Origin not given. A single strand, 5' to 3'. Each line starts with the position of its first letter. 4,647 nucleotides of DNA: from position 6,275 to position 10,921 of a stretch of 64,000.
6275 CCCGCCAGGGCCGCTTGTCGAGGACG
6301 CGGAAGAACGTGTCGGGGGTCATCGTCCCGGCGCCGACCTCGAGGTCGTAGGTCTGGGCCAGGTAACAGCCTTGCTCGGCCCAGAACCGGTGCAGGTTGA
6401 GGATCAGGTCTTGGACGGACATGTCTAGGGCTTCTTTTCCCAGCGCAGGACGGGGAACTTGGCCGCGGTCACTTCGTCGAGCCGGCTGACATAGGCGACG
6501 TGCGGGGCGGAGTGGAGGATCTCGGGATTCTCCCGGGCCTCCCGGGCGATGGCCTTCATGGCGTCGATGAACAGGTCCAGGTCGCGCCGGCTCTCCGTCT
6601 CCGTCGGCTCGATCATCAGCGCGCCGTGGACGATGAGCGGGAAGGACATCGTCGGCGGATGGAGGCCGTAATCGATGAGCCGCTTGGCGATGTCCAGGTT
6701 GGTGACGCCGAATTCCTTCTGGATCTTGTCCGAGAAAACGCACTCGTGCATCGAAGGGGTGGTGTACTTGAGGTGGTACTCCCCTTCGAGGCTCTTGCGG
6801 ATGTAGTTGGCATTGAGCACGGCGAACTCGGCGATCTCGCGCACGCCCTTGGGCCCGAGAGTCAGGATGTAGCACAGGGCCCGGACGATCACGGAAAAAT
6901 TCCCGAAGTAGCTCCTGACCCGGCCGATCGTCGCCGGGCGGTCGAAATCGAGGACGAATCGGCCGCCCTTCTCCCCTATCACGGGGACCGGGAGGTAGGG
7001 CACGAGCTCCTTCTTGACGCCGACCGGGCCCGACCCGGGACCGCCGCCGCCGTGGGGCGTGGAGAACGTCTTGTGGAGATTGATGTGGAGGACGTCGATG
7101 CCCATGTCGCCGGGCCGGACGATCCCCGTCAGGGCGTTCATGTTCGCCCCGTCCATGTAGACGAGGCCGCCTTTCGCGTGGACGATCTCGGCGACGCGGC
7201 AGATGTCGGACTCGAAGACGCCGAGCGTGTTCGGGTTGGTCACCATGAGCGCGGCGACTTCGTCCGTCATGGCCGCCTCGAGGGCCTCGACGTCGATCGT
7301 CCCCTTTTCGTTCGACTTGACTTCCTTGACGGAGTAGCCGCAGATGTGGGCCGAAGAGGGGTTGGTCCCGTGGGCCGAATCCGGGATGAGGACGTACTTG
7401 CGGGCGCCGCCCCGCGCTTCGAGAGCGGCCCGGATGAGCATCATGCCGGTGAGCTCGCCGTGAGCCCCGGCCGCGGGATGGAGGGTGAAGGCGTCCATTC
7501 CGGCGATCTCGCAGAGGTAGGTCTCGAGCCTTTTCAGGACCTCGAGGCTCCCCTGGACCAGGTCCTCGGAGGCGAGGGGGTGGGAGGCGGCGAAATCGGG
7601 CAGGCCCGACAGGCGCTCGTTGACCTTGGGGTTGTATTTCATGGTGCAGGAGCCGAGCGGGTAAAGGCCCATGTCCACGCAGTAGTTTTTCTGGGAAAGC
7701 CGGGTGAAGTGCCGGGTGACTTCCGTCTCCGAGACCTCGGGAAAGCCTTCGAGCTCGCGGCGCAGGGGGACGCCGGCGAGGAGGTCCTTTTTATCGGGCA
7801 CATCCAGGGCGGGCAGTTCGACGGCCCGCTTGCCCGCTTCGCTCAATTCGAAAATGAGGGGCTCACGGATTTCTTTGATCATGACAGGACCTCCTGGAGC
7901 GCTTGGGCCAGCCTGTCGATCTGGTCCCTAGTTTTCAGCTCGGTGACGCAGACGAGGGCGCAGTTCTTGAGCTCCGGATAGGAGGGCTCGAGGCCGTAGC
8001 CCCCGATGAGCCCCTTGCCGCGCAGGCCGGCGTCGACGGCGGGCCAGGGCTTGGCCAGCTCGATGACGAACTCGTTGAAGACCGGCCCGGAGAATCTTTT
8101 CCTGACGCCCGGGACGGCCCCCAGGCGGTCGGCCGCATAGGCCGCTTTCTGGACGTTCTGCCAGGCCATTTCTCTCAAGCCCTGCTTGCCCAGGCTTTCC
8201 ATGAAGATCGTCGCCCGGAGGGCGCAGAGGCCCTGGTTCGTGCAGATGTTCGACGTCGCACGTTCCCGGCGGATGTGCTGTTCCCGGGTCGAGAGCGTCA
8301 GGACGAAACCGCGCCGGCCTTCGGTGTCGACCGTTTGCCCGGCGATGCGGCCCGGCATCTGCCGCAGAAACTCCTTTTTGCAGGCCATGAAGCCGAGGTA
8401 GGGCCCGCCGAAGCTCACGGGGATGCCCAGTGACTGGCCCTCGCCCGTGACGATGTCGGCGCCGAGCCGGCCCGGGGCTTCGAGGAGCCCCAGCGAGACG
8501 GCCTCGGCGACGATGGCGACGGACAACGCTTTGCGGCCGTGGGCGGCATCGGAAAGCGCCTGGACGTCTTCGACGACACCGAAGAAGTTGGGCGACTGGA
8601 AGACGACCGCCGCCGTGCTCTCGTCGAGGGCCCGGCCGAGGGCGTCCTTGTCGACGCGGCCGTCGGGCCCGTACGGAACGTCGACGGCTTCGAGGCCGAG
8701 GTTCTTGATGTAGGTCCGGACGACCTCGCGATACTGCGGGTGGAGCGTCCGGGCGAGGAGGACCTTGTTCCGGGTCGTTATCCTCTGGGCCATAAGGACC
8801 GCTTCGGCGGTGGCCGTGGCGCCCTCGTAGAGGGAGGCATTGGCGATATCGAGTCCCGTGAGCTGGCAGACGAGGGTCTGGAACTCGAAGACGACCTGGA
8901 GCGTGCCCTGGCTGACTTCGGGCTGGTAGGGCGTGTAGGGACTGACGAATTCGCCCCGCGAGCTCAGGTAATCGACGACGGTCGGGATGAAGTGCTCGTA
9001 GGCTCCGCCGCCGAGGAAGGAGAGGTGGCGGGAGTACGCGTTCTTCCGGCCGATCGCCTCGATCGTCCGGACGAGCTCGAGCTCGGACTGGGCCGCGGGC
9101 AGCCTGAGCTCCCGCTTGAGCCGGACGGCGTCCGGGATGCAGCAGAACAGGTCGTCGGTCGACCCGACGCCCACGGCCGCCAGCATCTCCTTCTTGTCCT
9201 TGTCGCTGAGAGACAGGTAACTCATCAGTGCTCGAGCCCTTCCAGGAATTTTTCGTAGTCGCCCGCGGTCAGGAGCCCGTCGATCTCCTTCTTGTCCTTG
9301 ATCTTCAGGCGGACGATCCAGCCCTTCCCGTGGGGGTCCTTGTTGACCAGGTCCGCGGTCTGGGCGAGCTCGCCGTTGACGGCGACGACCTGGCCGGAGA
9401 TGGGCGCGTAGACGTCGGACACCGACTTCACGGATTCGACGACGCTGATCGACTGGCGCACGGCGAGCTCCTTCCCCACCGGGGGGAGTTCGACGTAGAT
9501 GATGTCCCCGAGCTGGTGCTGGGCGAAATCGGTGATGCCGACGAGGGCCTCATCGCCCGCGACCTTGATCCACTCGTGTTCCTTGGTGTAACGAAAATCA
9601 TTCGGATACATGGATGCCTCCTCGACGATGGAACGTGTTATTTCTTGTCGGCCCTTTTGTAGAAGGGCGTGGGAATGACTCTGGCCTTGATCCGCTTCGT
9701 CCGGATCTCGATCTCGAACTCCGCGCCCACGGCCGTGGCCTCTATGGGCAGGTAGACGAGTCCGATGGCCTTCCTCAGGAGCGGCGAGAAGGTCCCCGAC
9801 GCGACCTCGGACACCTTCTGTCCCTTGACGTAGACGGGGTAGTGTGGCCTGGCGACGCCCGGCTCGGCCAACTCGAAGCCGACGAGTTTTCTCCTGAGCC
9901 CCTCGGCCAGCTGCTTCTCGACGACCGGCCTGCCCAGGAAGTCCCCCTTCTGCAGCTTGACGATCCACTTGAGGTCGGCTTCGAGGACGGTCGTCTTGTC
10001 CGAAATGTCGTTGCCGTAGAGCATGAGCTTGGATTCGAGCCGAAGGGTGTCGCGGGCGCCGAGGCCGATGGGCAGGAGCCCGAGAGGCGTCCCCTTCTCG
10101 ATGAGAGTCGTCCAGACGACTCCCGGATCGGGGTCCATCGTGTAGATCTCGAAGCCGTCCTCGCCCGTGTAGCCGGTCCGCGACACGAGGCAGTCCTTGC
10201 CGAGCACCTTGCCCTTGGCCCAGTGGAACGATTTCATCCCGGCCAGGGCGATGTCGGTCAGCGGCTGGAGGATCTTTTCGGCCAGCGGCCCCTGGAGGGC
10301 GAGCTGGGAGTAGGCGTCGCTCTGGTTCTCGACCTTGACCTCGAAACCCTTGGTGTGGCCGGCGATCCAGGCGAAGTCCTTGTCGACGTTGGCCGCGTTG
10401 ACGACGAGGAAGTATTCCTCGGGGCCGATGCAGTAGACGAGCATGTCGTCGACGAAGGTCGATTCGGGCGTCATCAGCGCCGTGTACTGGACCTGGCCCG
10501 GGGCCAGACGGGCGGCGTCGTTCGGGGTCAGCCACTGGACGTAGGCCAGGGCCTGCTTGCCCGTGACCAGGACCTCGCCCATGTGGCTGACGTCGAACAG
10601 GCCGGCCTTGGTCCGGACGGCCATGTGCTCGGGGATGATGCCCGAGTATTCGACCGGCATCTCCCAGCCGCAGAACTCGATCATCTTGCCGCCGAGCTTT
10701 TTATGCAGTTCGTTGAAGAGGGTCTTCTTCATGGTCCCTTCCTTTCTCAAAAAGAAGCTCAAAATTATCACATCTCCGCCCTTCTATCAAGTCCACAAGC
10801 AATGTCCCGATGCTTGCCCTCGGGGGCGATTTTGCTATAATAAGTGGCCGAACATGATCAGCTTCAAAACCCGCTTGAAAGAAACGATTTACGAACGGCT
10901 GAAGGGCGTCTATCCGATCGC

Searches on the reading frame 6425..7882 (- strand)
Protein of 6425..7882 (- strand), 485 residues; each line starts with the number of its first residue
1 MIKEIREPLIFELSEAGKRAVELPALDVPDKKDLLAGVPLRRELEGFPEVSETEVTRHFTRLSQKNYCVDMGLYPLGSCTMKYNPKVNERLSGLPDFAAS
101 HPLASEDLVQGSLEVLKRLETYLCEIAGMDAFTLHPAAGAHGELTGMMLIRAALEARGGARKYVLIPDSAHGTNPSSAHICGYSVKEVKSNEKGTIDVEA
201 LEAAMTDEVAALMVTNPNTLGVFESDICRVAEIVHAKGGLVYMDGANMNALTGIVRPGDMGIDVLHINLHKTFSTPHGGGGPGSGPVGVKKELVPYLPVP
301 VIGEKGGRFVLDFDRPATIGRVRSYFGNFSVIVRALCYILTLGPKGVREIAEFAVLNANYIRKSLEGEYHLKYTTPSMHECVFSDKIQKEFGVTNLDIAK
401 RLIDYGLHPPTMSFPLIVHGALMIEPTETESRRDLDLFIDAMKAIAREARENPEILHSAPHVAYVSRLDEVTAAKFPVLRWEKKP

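Call 90: search_protein_families(library=pfam, proteins=[window:6425-7882:-], max_evalue=0.000001)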
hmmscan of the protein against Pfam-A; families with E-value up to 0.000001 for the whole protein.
window:6425-7882:- (485 aa): 3 families
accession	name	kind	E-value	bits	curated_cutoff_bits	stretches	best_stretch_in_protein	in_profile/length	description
PF21478.3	GcvP2_C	-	2.6e-31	108.5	27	1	352-451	3-104/122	Glycine dehydrogenase, C-terminal domain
PF02347.22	GDC-P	-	3.8e-14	52.8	26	1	40-303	37-289/429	Glycine cleavage system P-protein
PF00266.25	Aminotran_5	-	1.4e-08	34.5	21.5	1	178-278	109-207/371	Aminotransferase class-V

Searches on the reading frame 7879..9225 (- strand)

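Call 90: search_protein_families(library=pfam, proteins=[window:7879-9225:-], max_evalue=0.000001)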
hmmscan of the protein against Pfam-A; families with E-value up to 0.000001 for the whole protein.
window:7879-9225:- (448 aa): 2 families
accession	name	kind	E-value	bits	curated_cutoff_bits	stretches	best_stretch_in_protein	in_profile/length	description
PF02347.22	GDC-P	-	1.7e-130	436.2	26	1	2-442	2-428/429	Glycine cleavage system P-protein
PF00266.25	Aminotran_5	-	1.4e-07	31.2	21.5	1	135-375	69-298/371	Aminotransferase class-V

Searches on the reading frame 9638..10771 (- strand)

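Call 90: search_protein_families(library=pfam, proteins=[window:9638-10771:-], max_evalue=0.000001)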
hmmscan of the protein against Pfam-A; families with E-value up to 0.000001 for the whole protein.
window:9638-10771:- (377 aa): 2 families
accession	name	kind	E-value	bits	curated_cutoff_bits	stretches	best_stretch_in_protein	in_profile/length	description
PF01571.26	GCV_T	-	6.3e-89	298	25.6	1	20-269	2-254/255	Aminomethyltransferase folate-binding domain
PF08669.17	GCV_T_C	-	2.4e-23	82.3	25.9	1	294-372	1-80/80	Glycine cleavage T-protein C-terminal barrel domain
